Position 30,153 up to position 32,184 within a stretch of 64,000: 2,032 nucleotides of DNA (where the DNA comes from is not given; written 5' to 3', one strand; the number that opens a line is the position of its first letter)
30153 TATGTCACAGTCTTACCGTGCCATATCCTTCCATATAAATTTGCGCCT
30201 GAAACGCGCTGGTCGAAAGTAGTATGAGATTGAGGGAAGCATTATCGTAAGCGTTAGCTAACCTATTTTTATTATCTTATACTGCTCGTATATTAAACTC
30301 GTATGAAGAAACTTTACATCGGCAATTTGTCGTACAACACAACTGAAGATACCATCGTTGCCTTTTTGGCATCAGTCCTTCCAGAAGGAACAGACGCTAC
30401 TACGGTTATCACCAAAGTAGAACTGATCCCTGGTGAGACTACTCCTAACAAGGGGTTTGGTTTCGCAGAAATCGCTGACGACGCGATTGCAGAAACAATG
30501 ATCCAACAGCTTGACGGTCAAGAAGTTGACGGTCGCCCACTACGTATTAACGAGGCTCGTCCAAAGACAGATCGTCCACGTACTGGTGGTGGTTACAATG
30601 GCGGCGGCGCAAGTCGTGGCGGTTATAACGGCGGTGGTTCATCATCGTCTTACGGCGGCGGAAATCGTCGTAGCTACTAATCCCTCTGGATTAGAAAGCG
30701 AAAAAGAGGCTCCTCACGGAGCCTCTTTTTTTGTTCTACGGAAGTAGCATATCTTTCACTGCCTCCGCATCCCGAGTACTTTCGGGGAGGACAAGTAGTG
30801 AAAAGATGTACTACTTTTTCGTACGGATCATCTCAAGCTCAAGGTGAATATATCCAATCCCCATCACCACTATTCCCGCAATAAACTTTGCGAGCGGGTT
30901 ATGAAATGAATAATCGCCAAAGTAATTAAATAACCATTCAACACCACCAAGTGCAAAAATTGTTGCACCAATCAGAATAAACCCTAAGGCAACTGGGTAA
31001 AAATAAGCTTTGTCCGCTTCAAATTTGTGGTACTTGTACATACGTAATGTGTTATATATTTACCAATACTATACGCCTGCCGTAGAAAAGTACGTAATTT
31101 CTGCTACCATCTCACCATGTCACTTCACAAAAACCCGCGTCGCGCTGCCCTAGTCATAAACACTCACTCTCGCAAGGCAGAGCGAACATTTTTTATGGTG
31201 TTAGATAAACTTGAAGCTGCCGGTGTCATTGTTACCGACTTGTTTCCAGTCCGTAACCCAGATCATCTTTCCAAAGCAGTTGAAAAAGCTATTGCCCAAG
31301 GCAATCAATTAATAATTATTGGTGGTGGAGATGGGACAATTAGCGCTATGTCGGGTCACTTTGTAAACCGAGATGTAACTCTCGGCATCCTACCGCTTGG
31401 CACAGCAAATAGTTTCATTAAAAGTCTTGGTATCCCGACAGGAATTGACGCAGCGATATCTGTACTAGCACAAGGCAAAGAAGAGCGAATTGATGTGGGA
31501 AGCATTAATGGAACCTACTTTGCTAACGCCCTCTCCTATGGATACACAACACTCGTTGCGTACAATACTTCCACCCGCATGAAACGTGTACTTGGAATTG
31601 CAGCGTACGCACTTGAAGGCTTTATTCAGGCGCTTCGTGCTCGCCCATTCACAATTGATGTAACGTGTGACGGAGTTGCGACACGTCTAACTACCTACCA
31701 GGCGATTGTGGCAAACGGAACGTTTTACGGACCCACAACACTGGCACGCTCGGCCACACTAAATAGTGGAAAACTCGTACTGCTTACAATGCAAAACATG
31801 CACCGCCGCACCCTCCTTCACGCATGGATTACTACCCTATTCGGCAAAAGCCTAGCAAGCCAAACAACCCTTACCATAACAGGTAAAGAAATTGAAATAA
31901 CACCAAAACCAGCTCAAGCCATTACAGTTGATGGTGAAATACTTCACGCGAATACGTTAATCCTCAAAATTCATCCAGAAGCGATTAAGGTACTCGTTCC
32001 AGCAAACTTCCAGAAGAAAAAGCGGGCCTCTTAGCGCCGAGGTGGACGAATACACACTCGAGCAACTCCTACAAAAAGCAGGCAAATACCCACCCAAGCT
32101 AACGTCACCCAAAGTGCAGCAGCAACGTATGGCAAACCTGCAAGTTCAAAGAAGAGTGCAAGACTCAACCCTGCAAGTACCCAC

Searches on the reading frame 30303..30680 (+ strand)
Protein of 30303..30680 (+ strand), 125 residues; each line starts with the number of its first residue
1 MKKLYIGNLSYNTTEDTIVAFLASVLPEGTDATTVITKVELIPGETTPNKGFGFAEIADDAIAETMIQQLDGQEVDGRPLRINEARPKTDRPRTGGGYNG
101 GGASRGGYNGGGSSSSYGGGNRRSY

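Call 13: search_protein_families(library=pfam, proteins=[window:30303-30680:+])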
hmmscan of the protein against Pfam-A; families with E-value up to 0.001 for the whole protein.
window:30303-30680:+ (125 aa): 1 family
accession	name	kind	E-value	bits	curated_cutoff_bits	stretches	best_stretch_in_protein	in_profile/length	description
PF00076.28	RRM_1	-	1.6e-10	41.2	20.7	1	4-81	1-70/70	RNA recognition motif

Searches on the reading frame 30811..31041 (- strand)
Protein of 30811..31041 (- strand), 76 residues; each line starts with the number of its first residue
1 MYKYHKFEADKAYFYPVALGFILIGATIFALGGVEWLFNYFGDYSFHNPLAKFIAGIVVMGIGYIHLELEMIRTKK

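Call 13: search_protein_families(library=pfam, proteins=[window:30811-31041:-])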
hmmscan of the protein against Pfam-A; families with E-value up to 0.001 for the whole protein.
window:30811-31041:- (76 aa): 0 families

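Call 81: search_protein_representatives(protein=window:30814-31041:-)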
Query: 76 residues. Proteins with E-value up to 0.001 (for the whole library): 54; up to 1e-10: 10; up to 1e-30: 1. The best 54 are listed.
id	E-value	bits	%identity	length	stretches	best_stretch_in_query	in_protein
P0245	2.0e-44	165.0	100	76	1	1-76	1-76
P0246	3.1e-16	75.3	54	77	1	4-75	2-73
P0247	2.9e-13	65.9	46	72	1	7-75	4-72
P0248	6.6e-13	64.7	44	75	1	9-76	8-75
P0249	1.6e-12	63.5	47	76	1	9-76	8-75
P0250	5.8e-12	61.7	51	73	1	8-75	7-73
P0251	1.0e-11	61.0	49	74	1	5-75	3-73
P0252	5.4e-11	58.6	54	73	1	7-75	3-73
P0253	7.0e-11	58.3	52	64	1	21-74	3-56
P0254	7.7e-11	58.2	43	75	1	8-76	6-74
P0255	3.2e-10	56.2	45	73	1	10-75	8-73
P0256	4.8e-10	55.6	51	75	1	14-76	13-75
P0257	6.5e-10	55.2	49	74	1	10-73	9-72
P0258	6.8e-10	55.2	51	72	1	11-73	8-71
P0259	7.2e-10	55.1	51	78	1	14-76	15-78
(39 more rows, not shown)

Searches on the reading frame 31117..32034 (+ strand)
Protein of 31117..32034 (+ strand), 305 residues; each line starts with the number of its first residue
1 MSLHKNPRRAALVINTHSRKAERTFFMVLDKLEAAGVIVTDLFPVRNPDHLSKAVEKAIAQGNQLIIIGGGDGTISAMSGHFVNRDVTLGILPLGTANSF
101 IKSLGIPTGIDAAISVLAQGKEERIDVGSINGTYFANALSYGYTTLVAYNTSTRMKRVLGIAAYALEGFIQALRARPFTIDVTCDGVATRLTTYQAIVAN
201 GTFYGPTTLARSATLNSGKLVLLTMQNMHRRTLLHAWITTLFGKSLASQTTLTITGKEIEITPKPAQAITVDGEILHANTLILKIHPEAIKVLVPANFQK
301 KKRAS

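Call 13: search_protein_families(library=pfam, proteins=[window:31117-32034:+])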
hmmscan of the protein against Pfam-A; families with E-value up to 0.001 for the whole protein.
window:31117-32034:+ (305 aa): 2 families
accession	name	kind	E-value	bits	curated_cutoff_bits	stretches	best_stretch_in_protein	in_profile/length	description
PF00781.29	DAGK_cat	-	1.9e-22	79.6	23.6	1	10-130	2-125/125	Diacylglycerol kinase catalytic domain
PF19279.4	YegS_C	-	3.9e-14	53.1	27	1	140-294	4-158/158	YegS C-terminal NAD kinase beta sandwich-like domain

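Call 50: find_homologous_proteins(query=window:31117-32034:+, max_evalue=1e-30)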
Query window:31117-32034:+ (305 aa): 406 proteins with E <= 1e-30 among 4185 candidates; the best 120 are listed.
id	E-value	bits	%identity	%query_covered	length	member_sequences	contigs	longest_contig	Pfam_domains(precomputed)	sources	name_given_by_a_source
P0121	2.6e-193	658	100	100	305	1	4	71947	PF00781.30,PF19279.5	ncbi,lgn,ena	-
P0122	1.3e-104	367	57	96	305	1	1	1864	PF00781.30,PF19279.5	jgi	jgi:YegS/Rv2252/BmrU family lipid kinase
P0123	1.4e-103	364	58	97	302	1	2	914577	PF00781.30,PF19279.5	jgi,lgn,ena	-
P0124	1.5e-99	351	56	96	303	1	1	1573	PF00781.30,PF19279.5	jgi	jgi:YegS/Rv2252/BmrU family lipid kinase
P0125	1.1e-87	312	53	96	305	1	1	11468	PF00781.30,PF19279.5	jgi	jgi:YegS/Rv2252/BmrU family lipid kinase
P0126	2.7e-87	311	54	97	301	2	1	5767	PF00781.30,PF19279.5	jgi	jgi:YegS/Rv2252/BmrU family lipid kinase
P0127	3.7e-85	304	52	96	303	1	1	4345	PF00781.30,PF19279.5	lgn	-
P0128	1.2e-65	240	39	96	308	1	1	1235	PF00781.30,PF19279.5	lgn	-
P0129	1.5e-64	236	44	94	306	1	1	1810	PF00781.30,PF19279.5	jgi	jgi:YegS/Rv2252/BmrU family lipid kinase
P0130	6.6e-64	234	41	96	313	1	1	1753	PF00781.30,PF19279.5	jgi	jgi:diacylglycerol kinase (ATP)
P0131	3.9e-63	231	39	96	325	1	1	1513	PF00781.30,PF19279.5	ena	-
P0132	4.0e-63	231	39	97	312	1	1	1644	PF00781.30,PF19279.5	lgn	-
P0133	7.7e-63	230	40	98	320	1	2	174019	PF00781.30,PF19279.5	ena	-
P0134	1.6e-62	229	40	96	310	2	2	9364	PF00781.30,PF19279.5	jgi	-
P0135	6.2e-62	227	40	96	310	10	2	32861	PF00781.30,PF19279.5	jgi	jgi:YegS/Rv2252/BmrU family lipid kinase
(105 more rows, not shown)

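Call 52: find_encoding_contigs(protein=P0123, flank=10000, max_places=3)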
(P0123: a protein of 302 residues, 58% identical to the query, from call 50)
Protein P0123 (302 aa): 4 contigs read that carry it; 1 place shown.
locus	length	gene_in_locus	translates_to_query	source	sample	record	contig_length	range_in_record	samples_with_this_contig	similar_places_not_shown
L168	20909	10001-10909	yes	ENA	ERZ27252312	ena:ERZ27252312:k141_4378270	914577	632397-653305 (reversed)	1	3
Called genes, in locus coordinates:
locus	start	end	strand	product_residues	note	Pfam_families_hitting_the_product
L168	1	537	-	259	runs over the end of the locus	PF01978:TrmB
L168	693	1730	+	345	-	PF00710:Asparaginase, PF17763:Asparaginase_C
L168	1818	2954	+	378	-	PF02073:Peptidase_M29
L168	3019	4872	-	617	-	PF12229:PG_binding_4, PF04294:VanW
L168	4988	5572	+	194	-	-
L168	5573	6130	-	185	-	-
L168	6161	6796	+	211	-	PF06736:TMEM175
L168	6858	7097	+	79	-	-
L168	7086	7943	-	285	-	PF02673:BacA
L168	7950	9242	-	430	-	PF12704:MacB_PCD, PF02687:FtsX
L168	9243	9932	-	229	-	PF13555:AAA_29 (faint), PF00005:ABC_tran, PF13304:AAA_21 (faint)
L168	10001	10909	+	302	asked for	PF00781:DAGK_cat, PF19279:YegS_C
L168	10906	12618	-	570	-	PF00083:Sugar_tr, PF05977:MFS_3 (weak), PF07690:MFS_1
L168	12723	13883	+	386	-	PF01078:Mg_chelatase (faint), PF05496:RuvB_N, PF13173:AAA_14 (weak), PF13191:AAA_16 (faint), PF00004:AAA, PF07728:AAA_5 (weak), PF16193:AAA_assoc_2, PF12002:MgsA_C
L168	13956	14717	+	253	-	PF00072:Response_reg, PF00486:Trans_reg_C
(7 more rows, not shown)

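Call 53: find_encoding_contigs(protein=P0125, flank=10000, max_places=3)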
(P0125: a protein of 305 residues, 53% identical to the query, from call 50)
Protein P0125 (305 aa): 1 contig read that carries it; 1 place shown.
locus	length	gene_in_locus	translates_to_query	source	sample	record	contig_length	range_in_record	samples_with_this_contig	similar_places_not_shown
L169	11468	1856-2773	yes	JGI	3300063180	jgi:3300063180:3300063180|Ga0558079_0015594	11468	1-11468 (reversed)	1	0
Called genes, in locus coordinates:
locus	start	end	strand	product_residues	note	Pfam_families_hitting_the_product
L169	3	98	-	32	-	?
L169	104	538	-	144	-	PF08327:AHSA1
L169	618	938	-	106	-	-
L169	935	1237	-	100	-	PF18916:Lycopene_cyc (weak)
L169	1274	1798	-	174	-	PF09419:PGP_phosphatase, PF00702:Hydrolase, PF13419:HAD_2 (weak), PF13242:Hydrolase_like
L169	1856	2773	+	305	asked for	PF00781:DAGK_cat, PF19279:YegS_C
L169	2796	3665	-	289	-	PF00892:EamA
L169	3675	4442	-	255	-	PF01978:TrmB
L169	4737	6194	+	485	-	PF02624:YcaO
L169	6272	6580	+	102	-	-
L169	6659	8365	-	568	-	PF02683:DsbD_TM, PF13386:DsbD_2, PF08534:Redoxin, PF00578:AhpC-TSA, PF13905:Thioredoxin_8, PF17991:Thioredoxin_10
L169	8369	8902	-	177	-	PF00085:Thioredoxin, PF13899:Thioredoxin_7, PF13098:Thioredoxin_2, PF13905:Thioredoxin_8 (weak)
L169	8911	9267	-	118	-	PF09946:DUF2178 (weak)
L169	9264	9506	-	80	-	PF13560:HTH_31, PF12844:HTH_19 (weak), PF01381:HTH_3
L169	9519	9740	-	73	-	-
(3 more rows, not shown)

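Call 62: list_cluster_members(proteins=[P0121, P0001, P0123, P0002])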
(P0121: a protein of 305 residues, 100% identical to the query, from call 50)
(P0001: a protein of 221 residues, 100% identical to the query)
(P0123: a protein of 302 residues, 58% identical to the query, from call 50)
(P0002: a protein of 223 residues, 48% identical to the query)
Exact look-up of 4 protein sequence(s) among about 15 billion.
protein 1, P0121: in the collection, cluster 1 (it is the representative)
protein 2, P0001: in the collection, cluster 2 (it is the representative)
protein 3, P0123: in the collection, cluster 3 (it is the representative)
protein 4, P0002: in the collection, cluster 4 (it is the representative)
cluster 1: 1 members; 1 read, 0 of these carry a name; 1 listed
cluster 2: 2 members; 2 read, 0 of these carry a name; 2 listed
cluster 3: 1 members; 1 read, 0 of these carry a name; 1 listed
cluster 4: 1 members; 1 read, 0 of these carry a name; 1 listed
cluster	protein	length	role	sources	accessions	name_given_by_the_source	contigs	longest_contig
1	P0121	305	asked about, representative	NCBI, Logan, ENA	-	-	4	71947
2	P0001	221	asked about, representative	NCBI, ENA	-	-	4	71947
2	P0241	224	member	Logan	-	-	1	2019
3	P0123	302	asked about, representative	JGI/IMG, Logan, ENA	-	-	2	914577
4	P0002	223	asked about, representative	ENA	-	-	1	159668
